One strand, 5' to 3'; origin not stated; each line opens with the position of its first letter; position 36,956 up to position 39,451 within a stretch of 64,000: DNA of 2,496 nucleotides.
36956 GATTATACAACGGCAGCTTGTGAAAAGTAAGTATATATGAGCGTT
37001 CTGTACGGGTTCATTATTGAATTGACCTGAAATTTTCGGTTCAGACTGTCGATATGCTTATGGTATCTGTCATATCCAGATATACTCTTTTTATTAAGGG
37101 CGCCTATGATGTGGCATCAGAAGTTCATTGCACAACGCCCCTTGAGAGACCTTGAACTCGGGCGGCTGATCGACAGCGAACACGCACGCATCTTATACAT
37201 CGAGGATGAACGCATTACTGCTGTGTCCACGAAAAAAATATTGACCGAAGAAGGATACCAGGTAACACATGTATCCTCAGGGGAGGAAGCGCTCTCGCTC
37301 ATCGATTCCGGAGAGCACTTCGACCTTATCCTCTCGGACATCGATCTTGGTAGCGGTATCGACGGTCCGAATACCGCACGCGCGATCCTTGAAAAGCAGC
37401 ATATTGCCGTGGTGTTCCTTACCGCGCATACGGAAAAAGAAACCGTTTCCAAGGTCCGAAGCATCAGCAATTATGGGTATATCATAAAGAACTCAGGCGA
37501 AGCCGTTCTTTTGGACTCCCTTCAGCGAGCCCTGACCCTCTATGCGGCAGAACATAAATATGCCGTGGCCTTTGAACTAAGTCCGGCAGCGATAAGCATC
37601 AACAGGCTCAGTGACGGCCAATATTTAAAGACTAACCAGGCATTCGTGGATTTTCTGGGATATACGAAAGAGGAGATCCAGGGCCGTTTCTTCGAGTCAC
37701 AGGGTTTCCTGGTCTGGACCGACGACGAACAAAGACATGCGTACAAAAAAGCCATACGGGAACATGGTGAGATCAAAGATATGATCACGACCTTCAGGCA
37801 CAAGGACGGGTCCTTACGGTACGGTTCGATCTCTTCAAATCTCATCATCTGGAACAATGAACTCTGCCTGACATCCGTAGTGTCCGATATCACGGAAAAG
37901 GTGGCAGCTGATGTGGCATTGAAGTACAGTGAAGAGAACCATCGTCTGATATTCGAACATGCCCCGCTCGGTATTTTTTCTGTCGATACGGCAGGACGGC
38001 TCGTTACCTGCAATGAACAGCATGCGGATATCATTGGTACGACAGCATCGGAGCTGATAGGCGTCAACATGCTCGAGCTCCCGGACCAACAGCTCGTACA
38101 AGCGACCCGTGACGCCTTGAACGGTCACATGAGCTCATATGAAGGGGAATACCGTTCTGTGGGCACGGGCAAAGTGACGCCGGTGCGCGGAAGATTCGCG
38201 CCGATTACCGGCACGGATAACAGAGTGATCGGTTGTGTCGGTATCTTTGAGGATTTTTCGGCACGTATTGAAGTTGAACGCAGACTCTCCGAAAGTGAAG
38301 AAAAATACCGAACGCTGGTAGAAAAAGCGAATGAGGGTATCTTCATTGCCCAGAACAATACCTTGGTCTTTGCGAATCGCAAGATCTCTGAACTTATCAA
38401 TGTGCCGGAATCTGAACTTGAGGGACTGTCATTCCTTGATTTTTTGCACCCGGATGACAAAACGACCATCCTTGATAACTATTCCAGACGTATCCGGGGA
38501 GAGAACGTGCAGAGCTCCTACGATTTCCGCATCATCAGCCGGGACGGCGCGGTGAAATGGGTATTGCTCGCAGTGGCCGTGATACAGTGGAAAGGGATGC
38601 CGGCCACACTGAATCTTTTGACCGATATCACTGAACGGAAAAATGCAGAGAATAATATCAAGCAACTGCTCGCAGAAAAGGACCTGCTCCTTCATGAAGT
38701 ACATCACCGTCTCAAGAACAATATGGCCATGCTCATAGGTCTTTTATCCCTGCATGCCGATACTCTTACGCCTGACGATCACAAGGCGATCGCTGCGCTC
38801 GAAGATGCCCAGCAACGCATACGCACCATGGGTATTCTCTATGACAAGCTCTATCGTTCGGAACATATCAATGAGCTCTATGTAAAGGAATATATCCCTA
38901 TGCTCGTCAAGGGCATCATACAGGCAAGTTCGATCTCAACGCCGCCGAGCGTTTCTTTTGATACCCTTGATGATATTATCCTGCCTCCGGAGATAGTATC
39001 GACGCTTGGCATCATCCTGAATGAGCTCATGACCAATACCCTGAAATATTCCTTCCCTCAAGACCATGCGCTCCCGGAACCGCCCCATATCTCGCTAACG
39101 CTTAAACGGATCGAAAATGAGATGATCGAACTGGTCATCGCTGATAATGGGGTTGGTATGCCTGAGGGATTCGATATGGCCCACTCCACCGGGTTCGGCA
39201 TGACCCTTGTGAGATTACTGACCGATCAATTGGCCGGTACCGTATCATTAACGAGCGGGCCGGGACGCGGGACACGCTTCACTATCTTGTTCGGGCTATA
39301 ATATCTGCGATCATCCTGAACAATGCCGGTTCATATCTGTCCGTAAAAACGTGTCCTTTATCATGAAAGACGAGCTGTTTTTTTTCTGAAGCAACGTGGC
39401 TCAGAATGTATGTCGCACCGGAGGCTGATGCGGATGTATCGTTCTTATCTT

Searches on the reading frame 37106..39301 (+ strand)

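Call 85: search_protein_families(library=ncbifam, proteins=[window:37106-39301:+], max_evalue=1e-10)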
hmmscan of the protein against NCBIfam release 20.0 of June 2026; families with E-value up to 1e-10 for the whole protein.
window:37106-39301:+ (731 aa): 18 families
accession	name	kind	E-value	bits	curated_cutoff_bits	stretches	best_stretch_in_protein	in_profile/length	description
TIGR00229.1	sensory_box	domain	9.7e-55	184.1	22.9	3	396-517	2-125/126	PAS domain S-box protein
NF047874.1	MASE3_PAS_HK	subfamily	1.9e-32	112.9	560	1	386-524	252-391/655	MASE3 domain-containing sensor histidine kinase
NF051872.1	HisKinPhyk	equivalog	1.9e-29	102.7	750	1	498-729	318-536/537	sensor histidine kinase PhyK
NF007298.0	PRK09776.1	equivalog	1.1e-23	83.2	1135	1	391-522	294-428/1111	diguanylate cyclase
NF008468.0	PRK11360.1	equivalog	8.8e-19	67.3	646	0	276-398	267-391/616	two-component system sensor histidine kinase AtoS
NF008302.0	PRK11091.1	equivalog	1.6e-17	63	838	0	386-727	142-501/779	aerobic respiration two-component sensor histidine kinase ArcB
NF053781.1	cdiGMPphdstlr2612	equivalog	9.5e-17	59.9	1600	0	355-521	544-713/1268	Tlr1612 family c-di-GMP phosphodiesterase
NF010076.0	PRK13557.1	subfamily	1.6e-16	59.9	631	0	26-115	415-504/540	histidine kinase famiy protein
NF046044.1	PnpS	equivalog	1.9e-16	60.1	400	0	636-729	288-389/390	two-component system histidine kinase PnpS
NF046020.1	HisKinCckABruc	equivalog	2.7e-16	58.6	1000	0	26-125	749-849/868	cell cycle histidine kinase CckA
NF052573.1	HisKinEspAMyxo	equivalog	3.8e-16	58.3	1400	0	23-106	629-713/755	serine histidine kinase EspA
TIGR02956.1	TMAO_torS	equivalog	5e-15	54.7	676.5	1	22-151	697-828/967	TMAO reductase system sensor histidine kinase/response regulator TorS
NF045595.1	HK_scytonemin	equivalog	2.5e-14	52.6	865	1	371-729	254-633/637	scytonemin biosynthesis sensor histidine kinase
NF006623.1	PRK09191.1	subfamily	1.1e-13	51.6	240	1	24-111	135-222/258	PhyR family response regulator anti-anti-sigma factor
NF046026.1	HisKinCckACaul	equivalog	2e-12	46.1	1000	1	26-112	558-645/678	cell cycle histidine kinase CckA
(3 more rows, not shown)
